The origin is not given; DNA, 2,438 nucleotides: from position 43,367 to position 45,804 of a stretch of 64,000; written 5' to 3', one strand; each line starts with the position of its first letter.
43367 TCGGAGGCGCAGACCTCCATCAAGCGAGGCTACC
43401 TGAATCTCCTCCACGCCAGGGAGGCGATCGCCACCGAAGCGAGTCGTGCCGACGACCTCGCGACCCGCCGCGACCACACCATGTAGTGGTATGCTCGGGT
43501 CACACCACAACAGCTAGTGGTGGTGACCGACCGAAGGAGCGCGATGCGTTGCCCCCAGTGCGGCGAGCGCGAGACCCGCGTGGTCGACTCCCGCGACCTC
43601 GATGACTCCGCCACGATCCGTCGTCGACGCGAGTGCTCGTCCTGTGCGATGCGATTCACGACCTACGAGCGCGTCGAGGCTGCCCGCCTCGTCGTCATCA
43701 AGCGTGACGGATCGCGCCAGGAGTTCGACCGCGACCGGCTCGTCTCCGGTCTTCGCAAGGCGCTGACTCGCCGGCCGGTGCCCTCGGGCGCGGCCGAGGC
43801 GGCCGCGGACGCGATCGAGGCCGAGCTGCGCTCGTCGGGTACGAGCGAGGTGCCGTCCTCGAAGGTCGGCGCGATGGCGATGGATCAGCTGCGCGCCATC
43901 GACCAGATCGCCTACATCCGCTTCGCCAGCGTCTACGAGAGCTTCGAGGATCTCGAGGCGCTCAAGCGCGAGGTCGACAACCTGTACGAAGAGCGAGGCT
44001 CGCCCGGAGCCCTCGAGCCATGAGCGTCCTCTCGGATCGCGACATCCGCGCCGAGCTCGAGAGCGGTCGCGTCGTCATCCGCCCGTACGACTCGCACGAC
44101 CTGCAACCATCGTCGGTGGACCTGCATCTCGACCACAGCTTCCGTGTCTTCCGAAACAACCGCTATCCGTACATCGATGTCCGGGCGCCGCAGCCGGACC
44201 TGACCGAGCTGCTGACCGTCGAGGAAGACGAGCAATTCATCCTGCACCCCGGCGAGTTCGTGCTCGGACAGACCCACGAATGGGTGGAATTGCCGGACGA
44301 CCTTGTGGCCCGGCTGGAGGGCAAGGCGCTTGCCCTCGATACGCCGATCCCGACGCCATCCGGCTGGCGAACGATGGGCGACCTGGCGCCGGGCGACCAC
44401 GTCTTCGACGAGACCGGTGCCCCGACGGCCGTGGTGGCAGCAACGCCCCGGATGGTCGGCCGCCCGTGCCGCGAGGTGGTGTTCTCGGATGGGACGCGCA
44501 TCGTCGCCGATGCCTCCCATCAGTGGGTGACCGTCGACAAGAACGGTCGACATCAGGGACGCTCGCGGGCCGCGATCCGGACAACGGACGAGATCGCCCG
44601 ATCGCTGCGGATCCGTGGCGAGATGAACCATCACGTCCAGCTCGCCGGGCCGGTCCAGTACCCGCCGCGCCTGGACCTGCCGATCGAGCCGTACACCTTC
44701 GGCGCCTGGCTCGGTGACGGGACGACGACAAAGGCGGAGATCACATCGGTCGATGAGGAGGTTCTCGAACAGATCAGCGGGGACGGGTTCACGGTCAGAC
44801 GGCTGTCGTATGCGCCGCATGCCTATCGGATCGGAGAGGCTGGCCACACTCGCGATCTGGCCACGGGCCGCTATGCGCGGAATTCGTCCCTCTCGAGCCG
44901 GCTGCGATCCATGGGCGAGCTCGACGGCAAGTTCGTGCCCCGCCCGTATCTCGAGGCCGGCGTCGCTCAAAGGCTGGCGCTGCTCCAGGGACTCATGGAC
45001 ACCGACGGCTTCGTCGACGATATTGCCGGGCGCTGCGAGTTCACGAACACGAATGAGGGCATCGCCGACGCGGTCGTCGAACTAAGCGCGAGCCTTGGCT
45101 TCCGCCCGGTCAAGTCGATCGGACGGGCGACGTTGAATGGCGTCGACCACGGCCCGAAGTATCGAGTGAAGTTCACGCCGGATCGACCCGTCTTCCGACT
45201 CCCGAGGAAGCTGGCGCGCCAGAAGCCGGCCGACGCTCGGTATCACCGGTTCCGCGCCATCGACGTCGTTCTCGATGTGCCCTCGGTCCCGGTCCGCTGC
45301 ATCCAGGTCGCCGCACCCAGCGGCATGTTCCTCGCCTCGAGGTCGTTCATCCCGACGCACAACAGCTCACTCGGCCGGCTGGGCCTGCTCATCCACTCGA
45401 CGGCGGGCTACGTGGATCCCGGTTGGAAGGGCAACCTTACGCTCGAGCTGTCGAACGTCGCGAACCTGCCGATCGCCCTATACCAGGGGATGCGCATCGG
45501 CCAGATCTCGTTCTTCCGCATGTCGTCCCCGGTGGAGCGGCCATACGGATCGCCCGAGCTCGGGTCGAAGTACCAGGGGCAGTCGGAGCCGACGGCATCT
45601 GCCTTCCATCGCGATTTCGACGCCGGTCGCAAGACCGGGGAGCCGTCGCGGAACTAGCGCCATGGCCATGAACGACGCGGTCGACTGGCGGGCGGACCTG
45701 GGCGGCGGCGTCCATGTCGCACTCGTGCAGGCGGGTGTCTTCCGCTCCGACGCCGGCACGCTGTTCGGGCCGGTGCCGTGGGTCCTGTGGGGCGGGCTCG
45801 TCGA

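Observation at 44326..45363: Class-3-like (WCT) intein with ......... homing endonuclease inside dCTP deaminase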

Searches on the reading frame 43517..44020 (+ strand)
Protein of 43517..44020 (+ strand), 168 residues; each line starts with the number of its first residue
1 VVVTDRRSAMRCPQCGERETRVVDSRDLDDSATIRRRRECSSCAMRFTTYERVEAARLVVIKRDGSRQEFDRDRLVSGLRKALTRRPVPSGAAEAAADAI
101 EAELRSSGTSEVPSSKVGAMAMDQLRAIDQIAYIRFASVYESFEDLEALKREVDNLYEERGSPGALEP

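Call 4: search_protein_families(library=pfam, proteins=[window:43517-44020:+], max_evalue=1)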
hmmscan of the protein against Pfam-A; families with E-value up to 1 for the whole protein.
window:43517-44020:+ (168 aa): 11 families
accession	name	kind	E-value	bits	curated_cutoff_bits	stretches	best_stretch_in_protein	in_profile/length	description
PF03477.21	ATP-cone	-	1.2e-18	67.8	25.8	1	59-145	2-87/88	ATP cone domain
PF22811.2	Zn_ribbon_NrdR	-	1.6e-18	66.8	27.2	1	10-51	1-42/42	Transcriptional repressor NrdR-like, N-terminal domain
PF12760.12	Zn_ribbon_IS1595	-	0.0039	17.5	25.4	1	10-44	19-44/46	Transposase zinc-ribbon domain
PF14690.11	Zn_ribbon_ISL3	-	0.08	13.8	25.5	1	9-26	2-19/47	zinc-finger of transposase IS204/IS1001/IS1096/IS1165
PF23455.1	DUF7129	-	0.1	12.8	30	0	36-53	10-27/45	Domain of unknown function (DUF7129)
PF01096.23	Zn_ribbon_TFIIS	-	0.11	12.8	21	1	11-48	2-39/39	Transcription factor S-II (TFIIS)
PF23451.1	Zn_ribbon_PaaD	-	0.11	12.6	27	1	6-44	11-46/53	PaaD zinc beta ribbon domain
PF04606.18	Ogr_Delta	-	0.18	12.2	26.3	1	11-54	1-44/47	Ogr/Delta-like zinc finger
PF01155.25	HypA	-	0.25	11.8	28.9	1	7-28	85-105/112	Hydrogenase/urease nickel incorporation, metallochaperone, hypA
PF09297.16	Zn_ribbon_NUD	-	0.28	11.4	24.8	1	8-18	20-30/32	NADH pyrophosphatase zinc ribbon domain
PF01599.25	Ribosomal_S27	-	0.54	10.6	22.3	0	30-44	9-24/44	Ribosomal protein S27a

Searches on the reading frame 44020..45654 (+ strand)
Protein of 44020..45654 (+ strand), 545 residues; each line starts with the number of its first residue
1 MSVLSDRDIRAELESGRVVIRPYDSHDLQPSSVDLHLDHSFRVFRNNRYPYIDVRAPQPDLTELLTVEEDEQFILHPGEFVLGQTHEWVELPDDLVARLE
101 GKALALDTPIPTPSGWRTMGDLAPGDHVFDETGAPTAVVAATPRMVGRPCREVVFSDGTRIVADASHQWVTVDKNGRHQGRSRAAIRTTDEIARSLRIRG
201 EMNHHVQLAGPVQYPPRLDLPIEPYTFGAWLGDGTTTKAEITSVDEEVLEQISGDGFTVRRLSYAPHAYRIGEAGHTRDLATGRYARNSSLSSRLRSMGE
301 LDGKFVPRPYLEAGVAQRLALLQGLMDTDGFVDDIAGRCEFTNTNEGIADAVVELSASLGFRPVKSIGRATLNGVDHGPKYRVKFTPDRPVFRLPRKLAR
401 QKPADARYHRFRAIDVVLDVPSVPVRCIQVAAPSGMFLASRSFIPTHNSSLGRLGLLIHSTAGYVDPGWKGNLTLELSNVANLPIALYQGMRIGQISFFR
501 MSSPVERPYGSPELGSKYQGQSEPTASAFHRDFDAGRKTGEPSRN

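Call 4: search_protein_families(library=pfam, proteins=[window:44020-45654:+], max_evalue=1)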
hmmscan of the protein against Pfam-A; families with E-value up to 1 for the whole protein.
window:44020-45654:+ (545 aa): 7 families
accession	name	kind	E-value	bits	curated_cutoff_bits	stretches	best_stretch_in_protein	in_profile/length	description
PF22769.1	DCD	-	3.9e-44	150.9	27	2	3-102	1-100/153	dCTP deaminase-like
PF22569.1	DCD_C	-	8.9e-07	28.9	22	2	462-522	119-185/192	2'-deoxycytidine 5'-triphosphate deaminase (DCD), C-terminal domain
PF14528.11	LAGLIDADG_3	-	3.6e-06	27.6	22.5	1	317-361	2-48/82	LAGLIDADG-like domain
PF06559.16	DCD_N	-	8.3e-05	22.9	21.4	1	3-102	4-105/164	2'-deoxycytidine 5'-triphosphate deaminase (DCD) N-terminal domain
PF05204.19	Hom_end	-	0.021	15.4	21.1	1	318-384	14-83/110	Homing endonuclease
PF00692.24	dUTPase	-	0.084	13.1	22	1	449-503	54-106/129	dUTPase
PF13403.11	Hint_2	-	0.17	12.7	28.4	1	105-145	4-44/147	Hint domain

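Call 5: search_protein_families(library=ncbifam, proteins=[window:44020-45654:+], max_evalue=1)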
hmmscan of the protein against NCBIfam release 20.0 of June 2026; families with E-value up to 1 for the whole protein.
window:44020-45654:+ (545 aa): 8 families
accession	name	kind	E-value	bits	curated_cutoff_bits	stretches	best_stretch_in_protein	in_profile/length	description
TIGR02274.1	dCTP_deam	equivalog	1.8e-60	203.7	92.8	2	448-527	101-178/180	dCTP deaminase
NF005734.0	PRK07559.1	equivalog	2.5e-07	29.8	283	1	475-522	313-358/368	2'-deoxycytidine 5'-triphosphate deaminase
NF001862.0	PRK00601.1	equivalog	0.00035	20.2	103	1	453-501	75-123/150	dUTP diphosphatase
TIGR00576.1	dut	superfamily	0.0017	18.1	102.55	1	451-503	65-118/143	dUTP diphosphatase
NF002598.0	PRK02253.1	equivalog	0.0029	17.1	130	0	448-506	99-155/167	deoxyuridine 5'-triphosphate nucleotidohydrolase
NF045703.1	rSAM_Tes_intein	exception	0.044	11.5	1700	1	300-378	445-526/1040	tetraether lipid synthase Tes, intein-containing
NF038136.1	rSAM_Rv_intein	exception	0.13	11.1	700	1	105-181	78-159/574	intein-containing Rv2578c family radical SAM protein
TIGR01443.1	intein_Cterm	domain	0.15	12.3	15.6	0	425-449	2-24/24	intein C-terminal splicing region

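Call 9: find_homologous_proteins(query=window:44020-45654:+, max_evalue=0.00001)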
Query window:44020-45654:+ (545 aa): 6040 proteins with E <= 0.00001 among 8000 candidates; the best 120 are listed.
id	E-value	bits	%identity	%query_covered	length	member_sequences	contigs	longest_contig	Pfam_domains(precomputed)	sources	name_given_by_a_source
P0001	0.0e+0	1117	89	100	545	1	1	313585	PF22769.2,PF14528.12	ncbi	-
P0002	0.0e+0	1117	89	100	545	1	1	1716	PF22769.2,PF14528.12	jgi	jgi:deoxycytidine triphosphate deaminase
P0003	0.0e+0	1100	88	100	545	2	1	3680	PF06559.17,PF22769.2,PF14528.12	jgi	jgi:deoxycytidine triphosphate deaminase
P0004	0.0e+0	1097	87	100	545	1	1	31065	PF22569.2,PF22769.2,PF14528.12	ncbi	-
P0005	0.0e+0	1092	87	100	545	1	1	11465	PF22569.2,PF22769.2,PF14528.12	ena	-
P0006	0.0e+0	1091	86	99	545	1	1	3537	PF22769.2,PF14528.12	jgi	-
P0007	0.0e+0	1083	86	100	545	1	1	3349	PF22769.2,PF14528.12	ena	-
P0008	0.0e+0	1083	86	100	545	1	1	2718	PF22769.2,PF14528.12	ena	-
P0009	0.0e+0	1081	86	100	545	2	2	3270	PF22569.2,PF22769.2,PF14528.12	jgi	jgi:deoxycytidine triphosphate deaminase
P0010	0.0e+0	1079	87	100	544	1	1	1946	PF22569.2,PF22769.2,PF14528.12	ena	-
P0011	0.0e+0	1076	86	100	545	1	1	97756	PF22769.2,PF14528.12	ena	-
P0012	0.0e+0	1074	86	100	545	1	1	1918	PF22769.2,PF14528.12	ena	-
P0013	0.0e+0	1072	85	100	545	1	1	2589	PF22769.2,PF14528.12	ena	-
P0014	0.0e+0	1071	85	100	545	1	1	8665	PF22769.2,PF14528.12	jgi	jgi:deoxycytidine triphosphate deaminase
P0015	0.0e+0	1069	86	100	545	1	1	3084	PF22769.2,PF14528.12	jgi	jgi:deoxycytidine triphosphate deaminase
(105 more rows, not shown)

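Call 33: find_related_loci(query=window:44020-45654:+, collection=genome_contigs, flank=3000)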
Query window:44020-45654:+ (545 aa) in genome_contigs; peptide patterns used: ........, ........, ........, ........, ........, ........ (x = any residue, [..] = any of these).
599 stretches matched a pattern (row limit reached: there are more); 580 encode a relative of the query (tblastn E <= 1e-3); the best 80 are kept; 78 distinct loci.
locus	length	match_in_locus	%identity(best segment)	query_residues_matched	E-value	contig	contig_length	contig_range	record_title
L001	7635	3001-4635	84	1-545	0e+0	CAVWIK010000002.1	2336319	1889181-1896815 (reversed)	MAG: uncultured Chloroflexia bacterium isolate MFD02199.bin.2.130 genome assembly, contig: contig_20001, whole genome sh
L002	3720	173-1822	82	1-545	0e+0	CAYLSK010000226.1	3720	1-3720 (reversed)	MAG TPA_asm: uncultured Anaerolineaceae bacterium isolate SRP119689_co1_178 genome assembly, contig: NODE_43780_length_3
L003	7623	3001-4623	83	1-541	0e+0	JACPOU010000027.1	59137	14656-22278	MAG: Chloroflexi bacterium isolate NC_groundwater_609_Pr5_B-0.1um_72_18 alan_book_18_scaffold_41538, whole genome shotgu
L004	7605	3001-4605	83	1-535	0e+0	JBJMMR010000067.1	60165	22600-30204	MAG: Chloroflexota bacterium isolate 12C16O_24h_100_P08_coass_bin_12 k141_1500416, whole genome shotgun sequence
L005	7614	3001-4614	82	1-538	0e+0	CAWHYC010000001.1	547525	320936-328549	MAG: uncultured Chloroflexia bacterium isolate MFD02242.bin.2.300 genome assembly, contig: contig_13943, whole genome sh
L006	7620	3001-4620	81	1-540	0e+0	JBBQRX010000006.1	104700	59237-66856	MAG: Candidatus Limnocylindrales bacterium isolate Co_metawrap_1715 Cmw_1715_k141_8761791_length_104700_cov_17.9706, who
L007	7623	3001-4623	81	1-541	0e+0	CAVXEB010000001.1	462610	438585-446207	MAG: uncultured Chloroflexia bacterium isolate MFD02242.bin.1.318 genome assembly, contig: contig_11184, whole genome sh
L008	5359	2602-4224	80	1-541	0e+0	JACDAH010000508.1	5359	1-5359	MAG: Chloroflexota bacterium isolate MGR_bin251 SD2897-2912_k127_8297752, whole genome shotgun sequence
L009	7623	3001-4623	82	1-541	0e+0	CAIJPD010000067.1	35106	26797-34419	MAG: uncultured Chloroflexi bacterium isolate LJ_bin-2554 genome assembly, contig: bin-2554:67/68, whole genome shotgun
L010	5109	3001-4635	83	1-545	0e+0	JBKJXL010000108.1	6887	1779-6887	MAG: Candidatus Limnocylindrales bacterium isolate swi_bin.173 k127_12177204, whole genome shotgun sequence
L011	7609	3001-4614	82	1-538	0e+0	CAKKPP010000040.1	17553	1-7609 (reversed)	Chloroflexi bacterium isolate Hainich-H41-bin260-1 genome assembly, contig: H41-bin260_1_Hain_H41_02um_R3_2353_length_17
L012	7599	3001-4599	82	1-533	0e+0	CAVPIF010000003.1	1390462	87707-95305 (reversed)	MAG: uncultured Chloroflexia bacterium isolate MFD09964.bin.2.142 genome assembly, contig: contig_911, whole genome shot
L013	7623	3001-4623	81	1-541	0e+0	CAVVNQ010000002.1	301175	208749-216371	MAG: uncultured Chloroflexia bacterium isolate MFD05684.bin.3.391 genome assembly, contig: contig_11648, whole genome sh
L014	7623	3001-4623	80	1-541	0e+0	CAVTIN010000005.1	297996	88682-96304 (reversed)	MAG: uncultured Chloroflexia bacterium isolate MFD05684.bin.3.180 genome assembly, contig: contig_27922, whole genome sh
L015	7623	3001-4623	79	1-541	0e+0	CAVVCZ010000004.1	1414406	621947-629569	MAG: uncultured Chloroflexia bacterium isolate MFD02242.bin.1.368 genome assembly, contig: contig_21794, whole genome sh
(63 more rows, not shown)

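Call 38: find_related_loci(query=window:44020-45654:+, collection=viral_contigs, flank=4000)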
Query window:44020-45654:+ (545 aa) in viral_contigs; peptide patterns used: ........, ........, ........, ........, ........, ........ (x = any residue, [..] = any of these).
11 stretches matched a pattern; 9 encode a relative of the query (tblastn E <= 1e-3); 9 distinct loci.
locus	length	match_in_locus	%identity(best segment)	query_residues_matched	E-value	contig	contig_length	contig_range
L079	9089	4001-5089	41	100-459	9e-73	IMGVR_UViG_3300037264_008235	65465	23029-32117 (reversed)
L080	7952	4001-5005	42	101-449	9e-71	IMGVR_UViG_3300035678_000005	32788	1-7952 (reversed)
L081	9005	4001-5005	43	101-449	2e-68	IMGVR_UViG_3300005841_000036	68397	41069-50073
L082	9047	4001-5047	27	101-457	5e-31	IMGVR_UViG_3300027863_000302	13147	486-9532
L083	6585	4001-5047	27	101-457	4e-31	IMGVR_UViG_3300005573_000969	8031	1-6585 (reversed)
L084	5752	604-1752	28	101-501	7e-25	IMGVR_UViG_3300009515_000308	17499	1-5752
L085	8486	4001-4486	56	3-529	1e-21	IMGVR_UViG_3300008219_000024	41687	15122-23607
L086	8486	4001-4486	56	3-529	1e-21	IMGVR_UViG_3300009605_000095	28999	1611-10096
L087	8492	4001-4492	55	1-529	6e-21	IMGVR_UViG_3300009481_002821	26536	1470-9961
